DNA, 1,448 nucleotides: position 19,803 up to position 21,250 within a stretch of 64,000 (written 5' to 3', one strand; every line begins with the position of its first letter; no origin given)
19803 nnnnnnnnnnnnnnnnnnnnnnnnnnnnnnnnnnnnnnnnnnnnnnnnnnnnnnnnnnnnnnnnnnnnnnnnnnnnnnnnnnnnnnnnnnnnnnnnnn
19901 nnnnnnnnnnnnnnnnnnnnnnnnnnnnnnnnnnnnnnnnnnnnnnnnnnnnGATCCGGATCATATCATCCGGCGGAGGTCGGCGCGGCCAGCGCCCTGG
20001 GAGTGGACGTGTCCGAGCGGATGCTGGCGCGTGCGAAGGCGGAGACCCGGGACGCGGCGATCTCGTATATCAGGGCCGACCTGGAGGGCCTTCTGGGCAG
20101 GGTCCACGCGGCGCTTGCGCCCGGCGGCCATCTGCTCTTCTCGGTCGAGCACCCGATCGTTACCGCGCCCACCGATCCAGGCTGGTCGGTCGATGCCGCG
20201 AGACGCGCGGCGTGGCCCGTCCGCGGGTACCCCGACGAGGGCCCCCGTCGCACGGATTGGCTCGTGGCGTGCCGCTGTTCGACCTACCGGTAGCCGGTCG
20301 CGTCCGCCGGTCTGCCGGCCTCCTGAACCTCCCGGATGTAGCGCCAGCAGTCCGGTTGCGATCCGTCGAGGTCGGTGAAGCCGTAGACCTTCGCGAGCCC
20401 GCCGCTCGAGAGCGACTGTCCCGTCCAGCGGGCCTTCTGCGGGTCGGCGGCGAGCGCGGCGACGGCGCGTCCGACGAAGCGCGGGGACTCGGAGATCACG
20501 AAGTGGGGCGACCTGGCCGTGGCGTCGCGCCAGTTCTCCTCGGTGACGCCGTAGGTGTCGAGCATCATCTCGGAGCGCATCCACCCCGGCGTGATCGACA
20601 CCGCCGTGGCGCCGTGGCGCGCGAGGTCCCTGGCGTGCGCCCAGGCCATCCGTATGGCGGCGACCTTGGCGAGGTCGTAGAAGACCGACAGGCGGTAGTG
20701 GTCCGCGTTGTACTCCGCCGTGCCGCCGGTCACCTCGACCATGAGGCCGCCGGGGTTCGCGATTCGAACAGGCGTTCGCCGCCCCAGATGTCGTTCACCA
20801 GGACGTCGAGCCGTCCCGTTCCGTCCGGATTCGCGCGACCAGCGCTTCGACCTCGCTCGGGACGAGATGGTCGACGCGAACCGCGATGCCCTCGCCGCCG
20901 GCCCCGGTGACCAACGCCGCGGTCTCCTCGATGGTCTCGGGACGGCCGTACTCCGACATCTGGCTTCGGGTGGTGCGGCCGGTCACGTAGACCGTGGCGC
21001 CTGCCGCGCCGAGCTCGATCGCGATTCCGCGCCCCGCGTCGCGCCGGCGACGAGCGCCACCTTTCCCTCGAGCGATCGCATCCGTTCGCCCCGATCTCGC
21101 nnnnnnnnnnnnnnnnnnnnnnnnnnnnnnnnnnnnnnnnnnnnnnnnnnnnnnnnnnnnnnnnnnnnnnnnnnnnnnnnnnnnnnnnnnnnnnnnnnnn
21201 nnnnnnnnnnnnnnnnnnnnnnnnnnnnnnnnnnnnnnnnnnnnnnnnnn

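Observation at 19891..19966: Perfect 18-bp FNR/CRP-type palindrome upstream of a Tat-exported acetolactate decarboxylase plus Crp/Fnr operon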

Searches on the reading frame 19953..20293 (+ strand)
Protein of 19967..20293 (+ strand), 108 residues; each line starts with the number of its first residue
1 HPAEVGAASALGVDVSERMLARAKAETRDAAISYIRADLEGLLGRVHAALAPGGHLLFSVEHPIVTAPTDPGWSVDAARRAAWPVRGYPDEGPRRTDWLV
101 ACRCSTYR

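Call 5: search_protein_families(library=pfam, proteins=[window:20003-20293:+], max_evalue=0.01)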
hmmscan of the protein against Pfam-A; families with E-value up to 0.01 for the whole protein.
window:20003-20293:+ (96 aa): 0 families

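Call 6: search_protein_families(library=ncbifam, proteins=[window:20003-20293:+], max_evalue=0.01)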
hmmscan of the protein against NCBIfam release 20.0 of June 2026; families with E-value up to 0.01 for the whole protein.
window:20003-20293:+ (96 aa): 0 families

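Call 32: search_protein_families(library=ncbifam, proteins=[window:19953-20293:+], max_evalue=1)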
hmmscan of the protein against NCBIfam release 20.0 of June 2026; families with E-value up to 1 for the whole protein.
window:19953-20293:+ (113 aa): 0 families

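Call 33: search_protein_families(library=pfam, proteins=[window:19953-20293:+], max_evalue=1)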
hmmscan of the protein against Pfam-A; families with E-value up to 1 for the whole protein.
window:19953-20293:+ (113 aa): 0 families

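Call 34: search_dna_similar(query=window:19967-20293:+, collection=plasmids, mode=protein, max_evalue=0.001, max_rows=8)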
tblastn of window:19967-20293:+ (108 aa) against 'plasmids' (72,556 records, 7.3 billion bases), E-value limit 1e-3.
Records with a match: 440; places in all: 449; records where one place covers at least 80% of the query: 434.
Best place of each record, by identity: <60% 440.
By first word of the organism name: Enterococcus 362; Staphylococcus 8; Bradyrhizobium 7; Klebsiella 7; Sinorhizobium 4; Ligilactobacillus 4; Providencia 4; Streptomyces 3; Listeria 3; Pasteurella 3; and 26 more.
By predicted mobility (MOB-suite, as given by PLSDB): non-mobilizable 202; mobilizable 167; conjugative 71.
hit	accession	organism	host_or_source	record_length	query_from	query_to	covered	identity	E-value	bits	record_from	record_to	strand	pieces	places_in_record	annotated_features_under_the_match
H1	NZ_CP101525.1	Burkholderia arboris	mixed culture,soil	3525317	3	108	98%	46.6%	7e-24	101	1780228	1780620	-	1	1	none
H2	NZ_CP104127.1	Sinorhizobium sp. M103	Phaseolus vulgaris,cell ...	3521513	4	99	89%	50.5%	1e-12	116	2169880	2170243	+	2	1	none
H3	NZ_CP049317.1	Caballeronia sp. SBC2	whole organism,soil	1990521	4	108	97%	42.3%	1e-23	100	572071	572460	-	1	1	none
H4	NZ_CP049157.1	Caballeronia sp. SBC1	whole organism,soil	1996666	4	108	97%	42.3%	1e-23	100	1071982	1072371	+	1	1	none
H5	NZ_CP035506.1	Haematobacter massiliensis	single cell,human skin swab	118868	6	108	95%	43.0%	6e-23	99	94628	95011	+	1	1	class I SAM-dependent methyltransferase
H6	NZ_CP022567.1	Rhizobium leguminosarum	Root nodule,Pisum sativum root-nodule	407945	6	108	95%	43.0%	1e-18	86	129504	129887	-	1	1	class I SAM-dependent methyltransferase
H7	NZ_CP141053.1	Paracoccus denitrificans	-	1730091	4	108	97%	41.5%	4e-22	96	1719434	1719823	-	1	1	none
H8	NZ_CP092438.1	Rhizobium sp. K102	Phaseolus vulgaris,Cell culture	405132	4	108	97%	41.5%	4e-20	90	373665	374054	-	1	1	none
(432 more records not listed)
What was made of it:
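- Tried and rejected: It was identified only by tblastn against plasmids (call 34).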

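Call 36: get_annotated_region(hit=H5, flank=600)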
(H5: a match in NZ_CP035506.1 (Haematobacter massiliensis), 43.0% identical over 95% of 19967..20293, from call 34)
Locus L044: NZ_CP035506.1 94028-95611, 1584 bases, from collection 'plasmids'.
description: Haematobacter massiliensis strain OT1 plasmid pOT1-6, complete sequence
organism: Haematobacter massiliensis (NCBI taxid 195105)
taxonomy: Bacteria; Pseudomonadota; Alphaproteobacteria; Rhodobacterales; Paracoccaceae; Haematobacter; Haematobacter massiliensis
host: -; source: single cell,human skin swab; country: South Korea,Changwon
typing (MOB-suite, as given by PLSDB): non-mobilizable; replicon rep_cluster_252
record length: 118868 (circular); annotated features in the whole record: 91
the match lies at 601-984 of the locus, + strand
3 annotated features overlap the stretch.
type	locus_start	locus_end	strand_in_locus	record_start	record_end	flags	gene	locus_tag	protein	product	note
CDS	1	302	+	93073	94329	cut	-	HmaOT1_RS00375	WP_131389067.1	Nramp family divalent metal transporter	GO:0055085 - transmembrane transport [Evidence IEA]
CDS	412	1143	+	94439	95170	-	-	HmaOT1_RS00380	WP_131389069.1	class I SAM-dependent methyltransferase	GO:0032259 - methylation [Evidence IEA]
CDS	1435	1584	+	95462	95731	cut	-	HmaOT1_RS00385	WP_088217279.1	hypothetical protein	-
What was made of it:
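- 19967..20293 (+): Not part of the unit. Remnant of a class I SAM-dependent methyltransferase that abuts the palindrome and marks where conserved synteny ends. The remnant maps to about residues 64-191 of a 243-aa protein, with an internal gap of about 25 residues; the N-terminal SAM motif and the C-terminus are missing (calls 34, 36).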

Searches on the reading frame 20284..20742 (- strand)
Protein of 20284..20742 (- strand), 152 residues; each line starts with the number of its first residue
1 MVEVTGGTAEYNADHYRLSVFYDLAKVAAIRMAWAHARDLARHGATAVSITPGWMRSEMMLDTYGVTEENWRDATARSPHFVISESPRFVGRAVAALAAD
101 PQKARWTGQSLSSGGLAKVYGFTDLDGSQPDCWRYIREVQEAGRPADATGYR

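Call 5: search_protein_families(library=pfam, proteins=[window:20284-20742:-], max_evalue=0.01)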
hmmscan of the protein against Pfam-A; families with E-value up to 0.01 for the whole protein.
window:20284-20742:- (152 aa): 1 family
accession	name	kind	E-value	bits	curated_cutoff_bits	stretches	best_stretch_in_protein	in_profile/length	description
PF13561.12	adh_short_C2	-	1e-05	25.7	27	1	13-111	137-229/236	Enoyl-(Acyl carrier protein) reductase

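Call 6: search_protein_families(library=ncbifam, proteins=[window:20284-20742:-], max_evalue=0.01)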
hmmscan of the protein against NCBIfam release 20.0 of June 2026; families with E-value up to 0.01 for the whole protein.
window:20284-20742:- (152 aa): 19 families
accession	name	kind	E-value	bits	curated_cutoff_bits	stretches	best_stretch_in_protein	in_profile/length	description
NF006159.0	PRK08303.1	subfamily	6.2e-80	268.7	364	1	1-152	154-305/305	SDR family oxidoreductase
NF005559.1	PRK07231.1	subfamily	5.3e-05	22.8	215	1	20-112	151-242/249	glucose 1-dehydrogenase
NF006121.0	PRK08265.1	subfamily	0.00012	21.7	294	1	20-106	149-233/263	short chain dehydrogenase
NF004198.0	PRK05653.1-3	equivalog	0.00019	21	296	1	22-112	156-241/248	3-oxoacyl-ACP reductase FabG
TIGR04504.1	SDR_subfam_2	subfamily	0.0003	20.6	250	1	22-112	164-253/260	mycofactocin-coupled SDR family oxidoreductase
NF006070.0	PRK08213.1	subfamily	0.00077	19.1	279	1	19-113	163-252/259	gluconate 5-dehydrogenase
NF040491.1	SDR_subfam_4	equivalog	0.001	18.8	265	1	22-111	161-249/256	mycofactocin-coupled SDR family oxidoreductase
NF047420.2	EF_P_mod_YmfI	equivalog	0.0012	18.6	238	1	20-112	143-230/236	elongation factor P 5-aminopentanone reductase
TIGR01829.1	AcAcCoA_reduct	subfamily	0.0016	18.1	302.1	1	22-114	150-237/242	acetoacetyl-CoA reductase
NF006072.0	PRK08217.1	subfamily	0.0018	18.1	298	1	24-62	165-203/253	3-ketoacyl-(acyl-carrier-protein) reductase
NF009464.0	PRK12824.1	subfamily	0.0027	17.4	269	1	22-112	152-237/245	3-oxoacyl-ACP reductase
NF005753.0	PRK07577.1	equivalog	0.0031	17.1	310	1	22-112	139-227/237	SDR family oxidoreductase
NF005056.0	PRK06463.1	equivalog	0.0032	16.7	339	1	19-110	149-240/255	3-ketoacyl-(acyl-carrier-protein) reductase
NF004199.0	PRK05653.1-4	equivalog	0.0041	16.7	301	1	22-112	155-240/247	3-oxoacyl-ACP reductase FabG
TIGR01830.1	3oxo_ACP_reduc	equivalog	0.0043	16.8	297.75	1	22-112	148-233/239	3-oxoacyl-[acyl-carrier-protein] reductase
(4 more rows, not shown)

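Call 81: search_protein_families(library=ncbifam, proteins=[window:20284-20742:-], max_evalue=0.001)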
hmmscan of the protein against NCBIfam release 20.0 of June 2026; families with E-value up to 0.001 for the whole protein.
window:20284-20742:- (152 aa): 6 families
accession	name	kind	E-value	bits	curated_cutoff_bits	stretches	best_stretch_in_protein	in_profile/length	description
NF006159.0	PRK08303.1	subfamily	6.2e-80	268.7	364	1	1-152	154-305/305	SDR family oxidoreductase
NF005559.1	PRK07231.1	subfamily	5.3e-05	22.8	215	1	20-112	151-242/249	glucose 1-dehydrogenase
NF006121.0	PRK08265.1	subfamily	0.00012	21.7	294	1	20-106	149-233/263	short chain dehydrogenase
NF004198.0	PRK05653.1-3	equivalog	0.00019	21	296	1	22-112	156-241/248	3-oxoacyl-ACP reductase FabG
TIGR04504.1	SDR_subfam_2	subfamily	0.0003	20.6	250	1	22-112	164-253/260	mycofactocin-coupled SDR family oxidoreductase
NF006070.0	PRK08213.1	subfamily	0.00077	19.1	279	1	19-113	163-252/259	gluconate 5-dehydrogenase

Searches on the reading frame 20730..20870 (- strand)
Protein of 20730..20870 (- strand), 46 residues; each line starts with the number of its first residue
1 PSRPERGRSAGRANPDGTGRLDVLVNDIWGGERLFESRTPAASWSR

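Call 81: search_protein_families(library=ncbifam, proteins=[window:20730-20870:-], max_evalue=0.001)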
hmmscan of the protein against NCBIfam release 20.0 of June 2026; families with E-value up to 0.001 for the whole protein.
window:20730-20870:- (46 aa): 1 family
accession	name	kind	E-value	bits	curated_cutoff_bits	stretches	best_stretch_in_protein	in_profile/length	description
NF006159.0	PRK08303.1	subfamily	6.9e-06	25.5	364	1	18-40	93-115/305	SDR family oxidoreductase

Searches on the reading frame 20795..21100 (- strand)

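Call 81: search_protein_families(library=ncbifam, proteins=[window:20795-21100:-], max_evalue=0.001)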
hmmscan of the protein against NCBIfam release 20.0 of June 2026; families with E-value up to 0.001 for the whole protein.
window:20795-21100:- (101 aa): 2 families
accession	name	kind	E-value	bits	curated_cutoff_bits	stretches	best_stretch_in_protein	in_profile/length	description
NF006159.0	PRK08303.1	subfamily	1.2e-32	113.4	364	1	19-95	17-93/305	SDR family oxidoreductase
NF006133.0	PRK08278.1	subfamily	0.00016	20.8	250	1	20-90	16-83/278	SDR family oxidoreductase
